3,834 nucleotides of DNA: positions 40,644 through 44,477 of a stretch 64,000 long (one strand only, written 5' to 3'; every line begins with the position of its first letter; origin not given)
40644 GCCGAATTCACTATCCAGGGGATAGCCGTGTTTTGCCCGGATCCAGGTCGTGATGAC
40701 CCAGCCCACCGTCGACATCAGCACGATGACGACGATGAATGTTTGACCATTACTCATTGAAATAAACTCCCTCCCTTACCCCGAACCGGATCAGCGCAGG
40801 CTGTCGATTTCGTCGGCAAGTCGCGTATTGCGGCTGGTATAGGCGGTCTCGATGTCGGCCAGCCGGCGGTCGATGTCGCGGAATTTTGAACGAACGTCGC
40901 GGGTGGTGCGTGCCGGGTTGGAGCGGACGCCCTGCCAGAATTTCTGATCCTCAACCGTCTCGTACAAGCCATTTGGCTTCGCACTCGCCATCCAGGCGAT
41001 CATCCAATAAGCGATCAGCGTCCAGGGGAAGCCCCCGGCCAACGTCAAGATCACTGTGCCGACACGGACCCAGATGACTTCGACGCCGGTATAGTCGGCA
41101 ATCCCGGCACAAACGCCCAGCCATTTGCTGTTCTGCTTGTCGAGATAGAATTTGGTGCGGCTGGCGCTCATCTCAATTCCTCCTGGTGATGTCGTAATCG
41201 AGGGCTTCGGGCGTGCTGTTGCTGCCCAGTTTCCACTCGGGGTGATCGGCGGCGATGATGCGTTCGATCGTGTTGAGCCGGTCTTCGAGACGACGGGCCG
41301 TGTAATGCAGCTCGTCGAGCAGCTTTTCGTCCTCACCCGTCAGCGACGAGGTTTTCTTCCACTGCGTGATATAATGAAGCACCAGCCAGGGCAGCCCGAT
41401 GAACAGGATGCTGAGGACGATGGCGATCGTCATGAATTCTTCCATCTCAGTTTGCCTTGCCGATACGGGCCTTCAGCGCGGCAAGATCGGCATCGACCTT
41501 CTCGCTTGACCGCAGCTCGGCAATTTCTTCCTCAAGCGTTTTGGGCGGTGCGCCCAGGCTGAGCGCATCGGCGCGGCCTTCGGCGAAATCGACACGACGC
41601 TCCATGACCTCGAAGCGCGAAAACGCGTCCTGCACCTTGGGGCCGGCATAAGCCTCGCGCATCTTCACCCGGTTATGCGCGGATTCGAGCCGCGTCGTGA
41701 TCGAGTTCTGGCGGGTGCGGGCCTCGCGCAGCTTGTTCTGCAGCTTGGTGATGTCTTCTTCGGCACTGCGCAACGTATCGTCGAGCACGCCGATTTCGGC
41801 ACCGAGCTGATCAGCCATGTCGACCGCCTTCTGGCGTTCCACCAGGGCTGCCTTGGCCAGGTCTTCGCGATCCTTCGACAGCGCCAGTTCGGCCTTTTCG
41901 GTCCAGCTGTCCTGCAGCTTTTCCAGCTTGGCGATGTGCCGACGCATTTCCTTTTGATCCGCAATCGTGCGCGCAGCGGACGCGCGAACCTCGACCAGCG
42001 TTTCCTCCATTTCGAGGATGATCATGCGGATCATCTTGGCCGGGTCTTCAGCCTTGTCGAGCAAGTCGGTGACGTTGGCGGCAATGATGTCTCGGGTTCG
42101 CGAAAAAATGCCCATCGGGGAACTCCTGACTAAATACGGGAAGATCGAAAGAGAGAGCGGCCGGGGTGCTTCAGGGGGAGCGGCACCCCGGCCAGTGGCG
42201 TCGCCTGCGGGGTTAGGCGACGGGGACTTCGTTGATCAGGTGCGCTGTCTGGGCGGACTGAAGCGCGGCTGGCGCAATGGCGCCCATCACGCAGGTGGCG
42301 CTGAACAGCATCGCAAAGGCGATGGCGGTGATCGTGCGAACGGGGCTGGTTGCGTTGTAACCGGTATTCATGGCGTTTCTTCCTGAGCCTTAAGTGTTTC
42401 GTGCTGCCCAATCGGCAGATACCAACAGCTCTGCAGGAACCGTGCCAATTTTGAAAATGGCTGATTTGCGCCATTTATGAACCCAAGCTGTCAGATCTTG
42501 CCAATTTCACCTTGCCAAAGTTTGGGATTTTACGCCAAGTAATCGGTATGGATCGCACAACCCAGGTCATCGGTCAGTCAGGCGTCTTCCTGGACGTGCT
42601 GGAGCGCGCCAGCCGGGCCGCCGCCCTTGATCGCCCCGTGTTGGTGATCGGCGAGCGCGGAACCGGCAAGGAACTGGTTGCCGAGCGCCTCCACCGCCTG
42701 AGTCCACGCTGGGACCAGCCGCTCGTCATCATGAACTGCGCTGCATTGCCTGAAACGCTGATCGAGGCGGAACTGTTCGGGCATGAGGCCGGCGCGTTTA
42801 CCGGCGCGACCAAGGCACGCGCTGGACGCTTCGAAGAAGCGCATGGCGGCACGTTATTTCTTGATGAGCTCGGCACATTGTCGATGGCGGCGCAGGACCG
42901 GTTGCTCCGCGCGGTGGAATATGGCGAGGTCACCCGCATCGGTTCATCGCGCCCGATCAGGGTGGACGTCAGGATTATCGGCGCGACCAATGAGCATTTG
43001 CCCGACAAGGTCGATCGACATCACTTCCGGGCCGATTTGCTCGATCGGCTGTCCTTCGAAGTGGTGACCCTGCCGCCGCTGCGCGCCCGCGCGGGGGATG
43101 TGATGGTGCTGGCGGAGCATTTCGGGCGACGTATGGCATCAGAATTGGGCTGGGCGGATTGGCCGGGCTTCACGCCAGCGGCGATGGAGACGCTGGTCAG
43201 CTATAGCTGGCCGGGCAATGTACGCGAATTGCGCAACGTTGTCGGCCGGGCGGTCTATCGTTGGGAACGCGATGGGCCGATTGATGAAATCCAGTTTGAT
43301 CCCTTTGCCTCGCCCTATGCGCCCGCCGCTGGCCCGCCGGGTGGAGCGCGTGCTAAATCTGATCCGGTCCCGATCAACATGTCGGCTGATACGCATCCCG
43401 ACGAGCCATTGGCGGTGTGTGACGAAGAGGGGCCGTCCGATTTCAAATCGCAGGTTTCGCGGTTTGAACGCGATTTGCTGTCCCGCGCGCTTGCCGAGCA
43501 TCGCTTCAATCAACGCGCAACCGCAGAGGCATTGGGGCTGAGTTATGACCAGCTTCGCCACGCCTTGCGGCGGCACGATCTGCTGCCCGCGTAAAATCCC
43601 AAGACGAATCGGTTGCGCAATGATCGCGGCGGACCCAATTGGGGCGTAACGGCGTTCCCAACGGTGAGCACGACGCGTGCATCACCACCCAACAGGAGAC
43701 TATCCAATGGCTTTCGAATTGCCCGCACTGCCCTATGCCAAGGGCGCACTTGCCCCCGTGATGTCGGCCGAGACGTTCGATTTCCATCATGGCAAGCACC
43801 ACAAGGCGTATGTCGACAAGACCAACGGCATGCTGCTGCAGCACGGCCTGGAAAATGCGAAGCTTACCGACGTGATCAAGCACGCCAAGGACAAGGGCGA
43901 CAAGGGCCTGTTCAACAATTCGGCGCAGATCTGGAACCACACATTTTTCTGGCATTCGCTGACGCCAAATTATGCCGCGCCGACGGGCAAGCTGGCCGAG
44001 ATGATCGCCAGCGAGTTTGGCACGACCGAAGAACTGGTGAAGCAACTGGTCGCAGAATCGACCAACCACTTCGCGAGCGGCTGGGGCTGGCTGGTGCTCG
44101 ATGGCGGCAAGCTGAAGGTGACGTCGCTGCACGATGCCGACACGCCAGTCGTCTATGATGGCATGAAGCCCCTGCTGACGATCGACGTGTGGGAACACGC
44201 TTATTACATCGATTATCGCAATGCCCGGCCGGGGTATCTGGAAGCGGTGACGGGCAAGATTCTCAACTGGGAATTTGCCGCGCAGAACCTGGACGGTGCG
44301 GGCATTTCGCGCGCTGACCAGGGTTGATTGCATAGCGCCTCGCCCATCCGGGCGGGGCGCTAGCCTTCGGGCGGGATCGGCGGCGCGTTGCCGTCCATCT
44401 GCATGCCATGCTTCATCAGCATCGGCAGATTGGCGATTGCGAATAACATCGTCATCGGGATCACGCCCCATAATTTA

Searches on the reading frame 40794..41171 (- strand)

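Call 3: search_protein_families(library=pfam, max_evalue=1, proteins=[window:40794-41171:-])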
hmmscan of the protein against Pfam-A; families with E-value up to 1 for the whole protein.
seq(126 aa): 2 families
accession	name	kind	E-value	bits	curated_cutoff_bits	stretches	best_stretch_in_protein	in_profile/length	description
PF04024.17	PspC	-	1.7e-14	53.8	25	1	7-61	2-54/58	PspC domain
PF13190.11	PDGLE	-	0.073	13.3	27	1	44-87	4-44/102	PDGLE domain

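Call 4: search_protein_families(library=ncbifam, max_evalue=1, proteins=[window:40794-41171:-])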
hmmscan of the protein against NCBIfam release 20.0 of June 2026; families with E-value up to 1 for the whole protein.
seq(126 aa): 2 families
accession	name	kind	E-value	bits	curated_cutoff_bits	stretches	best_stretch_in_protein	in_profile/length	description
TIGR02978.1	phageshock_pspC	equivalog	1.2e-35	121.9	104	1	6-125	2-121/121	envelope stress response membrane protein PspC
NF007973.0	PRK10697.1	equivalog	1.8e-11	44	136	1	4-105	6-106/119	envelope stress response membrane protein PspC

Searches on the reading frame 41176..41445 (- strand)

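Call 3: search_protein_families(library=pfam, max_evalue=1, proteins=[window:41176-41445:-])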
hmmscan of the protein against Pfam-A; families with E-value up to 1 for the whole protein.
seq(90 aa): 3 families
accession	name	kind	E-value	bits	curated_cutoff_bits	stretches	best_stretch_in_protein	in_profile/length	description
PF06667.17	PspB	-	2.8e-25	88.6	25.6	1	2-72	2-72/73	Phage shock protein B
PF20769.2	YPEB_N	-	0.017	15.5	27.3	1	31-71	94-134/136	YpeB N-terminal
PF06781.17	CrgA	-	0.051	14.2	24.8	1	6-29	35-58/89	Cell division protein CrgA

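Call 4: search_protein_families(library=ncbifam, max_evalue=1, proteins=[window:41176-41445:-])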
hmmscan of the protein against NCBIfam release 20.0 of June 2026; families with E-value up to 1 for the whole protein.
seq(90 aa): 9 families
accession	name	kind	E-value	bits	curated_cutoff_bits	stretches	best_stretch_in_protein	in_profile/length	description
TIGR02976.1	phageshock_pspB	equivalog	9.4e-24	83.5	51.7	1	1-72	1-73/75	envelope stress response membrane protein PspB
NF006993.0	PRK09458.1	equivalog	4e-16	59.2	90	1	3-72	4-73/75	envelope stress response membrane protein PspB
TIGR02978.1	phageshock_pspC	equivalog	0.00038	20.3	104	1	31-72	74-115/121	envelope stress response membrane protein PspC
NF007703.0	PRK10391.1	equivalog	0.0029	17.6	101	1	22-73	3-50/71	transcription modulator YdgT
NF002595.0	PRK02251.2-1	equivalog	0.012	15.8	109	1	7-30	32-55/84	cell division protein CrgA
NF007973.0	PRK10697.1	equivalog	0.016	15.1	136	1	7-67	49-108/119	envelope stress response membrane protein PspC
TIGR03785.1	marine_sort_HK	equivalog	0.031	12.6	612.2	1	9-60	6-56/703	proteobacterial dedicated sortase system histidine kinase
NF001194.0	PRK00159.1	equivalog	0.056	13.6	102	1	6-28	33-55/87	cell division protein CrgA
NF008468.0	PRK11360.1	equivalog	0.15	10.4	646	1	8-58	16-67/616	two-component system sensor histidine kinase AtoS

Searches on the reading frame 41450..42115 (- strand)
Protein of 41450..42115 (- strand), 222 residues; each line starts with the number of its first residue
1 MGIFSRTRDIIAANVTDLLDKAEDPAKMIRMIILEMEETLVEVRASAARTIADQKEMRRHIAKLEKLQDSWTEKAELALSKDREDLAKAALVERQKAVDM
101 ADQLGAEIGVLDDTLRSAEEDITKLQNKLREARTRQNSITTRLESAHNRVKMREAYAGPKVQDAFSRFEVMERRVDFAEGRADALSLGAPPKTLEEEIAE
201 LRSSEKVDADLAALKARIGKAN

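Call 3: search_protein_families(library=pfam, max_evalue=1, proteins=[window:41450-42115:-])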
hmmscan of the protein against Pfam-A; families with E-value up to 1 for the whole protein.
seq(222 aa): 10 families
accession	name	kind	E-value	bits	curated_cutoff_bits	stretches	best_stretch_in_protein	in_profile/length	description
PF04012.17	PspA_IM30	-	3.9e-40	138.3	33.9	1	2-217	1-217/220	PspA/IM30 family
PF17242.7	DUF5315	-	0.0045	17.2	27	1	94-138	6-56/77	Disordered region of unknown function (DUF5315)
PF14712.11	Snapin_Pallidin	-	0.018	16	29.6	2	98-150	30-85/89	Snapin/Pallidin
PF24627.1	PUMA_CC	-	0.059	13.8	30.1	1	121-148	2-29/74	PUMA coiled-coil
PF13166.12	AAA_13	-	0.059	12.5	36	1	6-153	332-478/713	AAA domain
PF14389.11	Lzipper-MIP1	-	0.14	12.9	32.2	1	119-183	10-75/84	Leucine-zipper of ternary complex factor MIP1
PF06005.17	ZapB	-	0.17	12.9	31.5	1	95-145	14-64/71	Cell division protein ZapB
PF07889.17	DUF1664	-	0.17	12.4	34.6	1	100-151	60-111/124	Protein of unknown function (DUF1664)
PF10186.14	ATG14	-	0.22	11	33.2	1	40-168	21-138/347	Vacuolar sorting 38 and autophagy-related subunit 14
PF03961.19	FapA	-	0.72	9.8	31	1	38-137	142-243/272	Flagellar Assembly Protein A beta solenoid domain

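Call 4: search_protein_families(library=ncbifam, max_evalue=1, proteins=[window:41450-42115:-])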
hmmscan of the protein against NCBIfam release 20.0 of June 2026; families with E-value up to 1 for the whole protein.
seq(222 aa): 14 families
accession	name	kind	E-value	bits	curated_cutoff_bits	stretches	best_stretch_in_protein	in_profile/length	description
TIGR02977.1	phageshock_pspA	equivalog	1.8e-83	279.6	242.95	1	1-219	1-218/219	phage shock protein PspA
NF007974.0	PRK10698.1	equivalog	1.1e-63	214.9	336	1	1-220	1-219/222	phage shock protein PspA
NF045984.1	StressProtLiaH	equivalog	5.2e-13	49.2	380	1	3-216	2-213/225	stress responsive protein LiaH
TIGR02168.1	SMC_prok_B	equivalog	0.00092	17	567.35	1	19-218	709-912/1181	chromosome segregation protein SMC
NF033885.1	conj_TraP_IncI1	equivalog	0.0042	16.9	135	1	46-150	40-144/217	conjugal transfer protein TraP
TIGR04376.1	TIGR04376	hypoth_equivalog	0.0076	16.3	125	1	37-151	30-148/189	TIGR04376 family protein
TIGR01843.1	type_I_hlyD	subfamily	0.014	14.4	208.65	1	36-202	74-229/422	HlyD family type I secretion periplasmic adaptor subunit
NF008438.0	PRK11281.1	equivalog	0.015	13.1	991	1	28-151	12-134/1113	mechanosensitive channel MscK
NF001892.0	PRK00652.1-5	equivalog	0.058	12.4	327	1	92-132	131-169/308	tetraacyldisaccharide 4'-kinase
NF045780.1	TrlF_fam_ATP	equivalog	0.062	12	350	1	38-151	578-689/944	TrlF family AAA-like ATPase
TIGR02501.1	type_III_yscE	equivalog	0.21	12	38.25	1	122-152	1-31/67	EscE/YscE/SsaE family type III secretion system needle protein co-chaperone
NF011951.0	PRK15422.1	equivalog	0.41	11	132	0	114-149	14-50/81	septal ring assembly protein ZapB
TIGR04320.1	Surf_Exclu_PgrA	domain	0.52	9.6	70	0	81-151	262-332/360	SEC10/PgrA surface exclusion domain-containing protein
TIGR03007.1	pepcterm_ChnLen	equivalog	0.64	8.2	278.85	0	28-107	311-390/498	XrtA system polysaccharide chain length determinant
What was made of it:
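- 41447..42115 (-): pspA. PF04012 at 3.9e-40; TIGR02977 at 279.6 bits, above its cutoff of 242.95 (calls 3, 4).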

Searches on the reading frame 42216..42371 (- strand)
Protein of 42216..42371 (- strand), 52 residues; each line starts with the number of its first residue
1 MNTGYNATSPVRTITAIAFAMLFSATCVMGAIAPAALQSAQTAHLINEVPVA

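Call 79: search_protein_families(library=pfam, max_evalue=0.001, proteins=[window:42216-42371:-])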
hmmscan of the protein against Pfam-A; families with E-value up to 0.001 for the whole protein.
seq(52 aa): 0 families
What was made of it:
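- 42213..42371 (-): Small leader ORF 'X' (52 aa, hydrophobic core), probably the first gene of the operon. It matches no Pfam family (call 79).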

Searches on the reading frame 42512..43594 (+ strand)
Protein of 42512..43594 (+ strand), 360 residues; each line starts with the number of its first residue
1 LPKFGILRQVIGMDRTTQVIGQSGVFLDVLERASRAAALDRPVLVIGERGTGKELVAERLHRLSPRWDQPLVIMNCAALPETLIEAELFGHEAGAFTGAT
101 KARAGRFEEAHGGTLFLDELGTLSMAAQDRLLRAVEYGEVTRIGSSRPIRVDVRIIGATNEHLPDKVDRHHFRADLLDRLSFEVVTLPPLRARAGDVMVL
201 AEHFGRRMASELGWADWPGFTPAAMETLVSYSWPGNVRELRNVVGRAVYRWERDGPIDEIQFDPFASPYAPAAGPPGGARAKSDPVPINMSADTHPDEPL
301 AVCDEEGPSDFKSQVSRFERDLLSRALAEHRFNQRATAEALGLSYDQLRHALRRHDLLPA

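Call 79: search_protein_families(library=pfam, max_evalue=0.001, proteins=[window:42512-43594:+])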
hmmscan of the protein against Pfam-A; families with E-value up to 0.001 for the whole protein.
window:42512-43594:+ (360 aa): 7 families
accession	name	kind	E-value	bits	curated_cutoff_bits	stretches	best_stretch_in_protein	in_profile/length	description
PF00158.32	Sigma54_activat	-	1.4e-60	204.2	20.2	1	19-181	1-163/168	Sigma-54 interaction domain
PF14532.12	Sigma54_activ_2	-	1.5e-17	64.6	25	1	21-190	2-138/138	Sigma-54 interaction domain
PF25601.1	AAA_lid_14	-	8e-17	61.3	27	1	191-249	1-58/87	AAA+ ATPase lid domain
PF02954.25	HTH_8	-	2.8e-08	33.8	22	1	316-354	3-41/42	Bacterial regulatory protein, Fis family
PF07728.20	AAA_5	-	1.2e-07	32.2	22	1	42-179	1-138/139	AAA domain (dynein-related subfamily)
PF01078.27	Mg_chelatase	-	1.7e-07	31.3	20.3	0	97-145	92-140/207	Magnesium chelatase, subunit ChlI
PF00004.35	AAA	-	0.00018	22.4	21.2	1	43-179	1-125/131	ATPase family associated with various cellular activities (AAA)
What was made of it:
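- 42512..43594 (+): pspF, the divergent sigma-54 enhancer-binding activator. Pfam Sigma54_activat at 1.4e-60, plus AAA_lid_14 and HTH_8 (call 79).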

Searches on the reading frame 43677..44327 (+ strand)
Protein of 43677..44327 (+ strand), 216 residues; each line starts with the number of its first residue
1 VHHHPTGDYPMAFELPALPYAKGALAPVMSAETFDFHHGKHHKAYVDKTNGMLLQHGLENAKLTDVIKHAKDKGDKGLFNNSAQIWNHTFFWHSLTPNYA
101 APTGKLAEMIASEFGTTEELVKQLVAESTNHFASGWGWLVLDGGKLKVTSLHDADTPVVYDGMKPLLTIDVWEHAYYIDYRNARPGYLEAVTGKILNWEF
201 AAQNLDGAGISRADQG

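Call 79: search_protein_families(library=pfam, max_evalue=0.001, proteins=[window:43677-44327:+])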
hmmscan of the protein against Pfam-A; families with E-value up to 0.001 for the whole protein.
window:43677-44327:+ (216 aa): 2 families
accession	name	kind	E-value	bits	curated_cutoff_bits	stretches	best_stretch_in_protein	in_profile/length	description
PF02777.23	Sod_Fe_C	-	2.3e-31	108.3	20.9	1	102-203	1-101/102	Iron/manganese superoxide dismutases, C-terminal domain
PF00081.27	Sod_Fe_N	-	5e-26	91.4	27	1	13-95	2-81/82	Iron/manganese superoxide dismutases, alpha-hairpin domain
